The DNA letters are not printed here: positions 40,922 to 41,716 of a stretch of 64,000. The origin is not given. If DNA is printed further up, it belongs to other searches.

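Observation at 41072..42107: Overlapping SPOUT methyltransferase and sulfotransferase genes abutting tRNA-Lys(CTT)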

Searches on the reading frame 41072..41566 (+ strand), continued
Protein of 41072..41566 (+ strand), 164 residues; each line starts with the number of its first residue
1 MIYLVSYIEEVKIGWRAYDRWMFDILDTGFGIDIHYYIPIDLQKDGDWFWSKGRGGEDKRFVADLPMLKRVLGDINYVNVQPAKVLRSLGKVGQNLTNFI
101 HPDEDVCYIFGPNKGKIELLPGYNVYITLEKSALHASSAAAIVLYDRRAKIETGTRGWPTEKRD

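Call 72: search_protein_families(library=ncbifam, proteins=[window:41072-41566:+, P0102, P0104], max_evalue=0.1)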
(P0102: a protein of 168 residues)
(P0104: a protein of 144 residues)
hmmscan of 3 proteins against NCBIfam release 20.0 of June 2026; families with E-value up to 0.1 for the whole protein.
window:41072-41566:+ (164 aa): 0 families

P0102 (168 aa): 10 families
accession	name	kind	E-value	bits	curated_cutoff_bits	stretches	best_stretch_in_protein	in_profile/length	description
TIGR00186.1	rRNA_methyl_3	equivalog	8.1e-13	48.4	160.15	1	20-158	94-235/240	23S rRNA (guanosine(2251)-2'-O)-methyltransferase RlmB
TIGR00050.1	rRNA_methyl_1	subfamily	3.3e-09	37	167.15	1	22-162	7-156/233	TrmJ/YjtD family RNA methyltransferase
NF041077.1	tRNAmeth_TrmJ_Sulfolob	equivalog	1.3e-07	31.5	350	1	22-163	4-155/229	tRNA (cytidine-2'-O-)-methyltransferase TrmJ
NF008117.0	PRK10864.1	equivalog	2.6e-06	26.9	267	1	28-160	205-339/344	tRNA/rRNA methyltransferase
TIGR00185.1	tRNA_yibK_trmL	equivalog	3.1e-06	27.1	190.6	1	22-164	4-148/154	tRNA (uridine(34)/cytosine(34)/5-carboxymethylaminomethyluridine(34)-2'-O)-methyltransferase TrmL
NF000477.1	NshR_TsnR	equivalog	1.2e-05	24.8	425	1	31-162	128-263/266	NshR/TsnR family 23S rRNA methyltransferase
NF008295.0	PRK11081.1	equivalog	0.00013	21.6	227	1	29-158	29-160/230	tRNA (guanosine(18)-2'-O)-methyltransferase TrmH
NF011694.0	PRK15114.1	equivalog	0.016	14.7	280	1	117-158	111-155/246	tRNA (cytosine(32)/uridine(32)-2'-O)-methyltransferase TrmJ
NF000035.1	nosihep_NshR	exception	0.017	14.6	500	1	111-166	209-267/274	NshR family nosiheptide/thiostrepton resistance 23S rRNA methyltransferase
NF008386.0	PRK11181.1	equivalog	0.018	14.3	366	1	29-158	105-237/244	23S rRNA (guanosine(2251)-2'-O)-methyltransferase RlmB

P0104 (144 aa): 6 families
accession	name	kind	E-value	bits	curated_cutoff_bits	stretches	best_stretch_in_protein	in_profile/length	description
TIGR00185.1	tRNA_yibK_trmL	equivalog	4.2e-08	33.2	190.6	1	5-137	4-144/154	tRNA (uridine(34)/cytosine(34)/5-carboxymethylaminomethyluridine(34)-2'-O)-methyltransferase TrmL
TIGR00050.1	rRNA_methyl_1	subfamily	1.7e-06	28.1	167.15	1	4-139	6-155/233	TrmJ/YjtD family RNA methyltransferase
TIGR00186.1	rRNA_methyl_3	equivalog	3e-06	26.9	160.15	1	14-136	105-235/240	23S rRNA (guanosine(2251)-2'-O)-methyltransferase RlmB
NF041077.1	tRNAmeth_TrmJ_Sulfolob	equivalog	0.00019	21.1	350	1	5-136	4-150/229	tRNA (cytidine-2'-O-)-methyltransferase TrmJ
NF007683.0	PRK10358.1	equivalog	0.0033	17.3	282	1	5-136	4-143/157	tRNA (uridine(34)/cytosine(34)/5-carboxymethylaminomethyluridine(34)-2'-O)-methyltransferase TrmL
NF002198.0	PRK01060.1-3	equivalog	0.065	12.8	244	0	112-132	68-88/253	deoxyribonuclease IV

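Call 97: find_encoding_contigs(protein=P0030, flank=4000, max_places=2)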
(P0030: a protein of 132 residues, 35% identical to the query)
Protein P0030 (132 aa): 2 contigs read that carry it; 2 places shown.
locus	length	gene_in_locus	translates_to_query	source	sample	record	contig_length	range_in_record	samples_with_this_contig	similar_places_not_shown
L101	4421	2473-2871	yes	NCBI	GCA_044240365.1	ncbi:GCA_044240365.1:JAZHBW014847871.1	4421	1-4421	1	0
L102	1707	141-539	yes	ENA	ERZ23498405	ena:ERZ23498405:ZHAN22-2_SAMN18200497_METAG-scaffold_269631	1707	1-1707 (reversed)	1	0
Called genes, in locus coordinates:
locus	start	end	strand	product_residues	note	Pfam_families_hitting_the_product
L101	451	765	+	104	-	-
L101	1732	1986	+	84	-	-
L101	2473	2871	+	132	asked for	-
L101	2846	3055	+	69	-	-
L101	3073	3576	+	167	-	-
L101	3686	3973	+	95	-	PF11753:DUF3310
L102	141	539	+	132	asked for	-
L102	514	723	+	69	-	-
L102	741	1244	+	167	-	-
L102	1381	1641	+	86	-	PF11753:DUF3310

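Call 98: find_encoding_contigs(protein=P0021, flank=4000, max_places=2)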
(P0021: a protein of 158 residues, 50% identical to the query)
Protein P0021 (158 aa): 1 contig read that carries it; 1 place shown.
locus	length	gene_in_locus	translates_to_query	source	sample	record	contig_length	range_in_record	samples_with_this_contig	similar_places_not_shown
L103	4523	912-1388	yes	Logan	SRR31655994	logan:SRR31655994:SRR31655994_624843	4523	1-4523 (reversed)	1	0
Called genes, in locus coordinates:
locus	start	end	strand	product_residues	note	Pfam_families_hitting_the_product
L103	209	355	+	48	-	-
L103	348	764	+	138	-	-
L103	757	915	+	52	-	-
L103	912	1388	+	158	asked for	-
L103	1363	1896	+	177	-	-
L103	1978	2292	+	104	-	PF24459:DUF7574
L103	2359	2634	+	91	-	PF11753:DUF3310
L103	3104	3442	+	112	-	-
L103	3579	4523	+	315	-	?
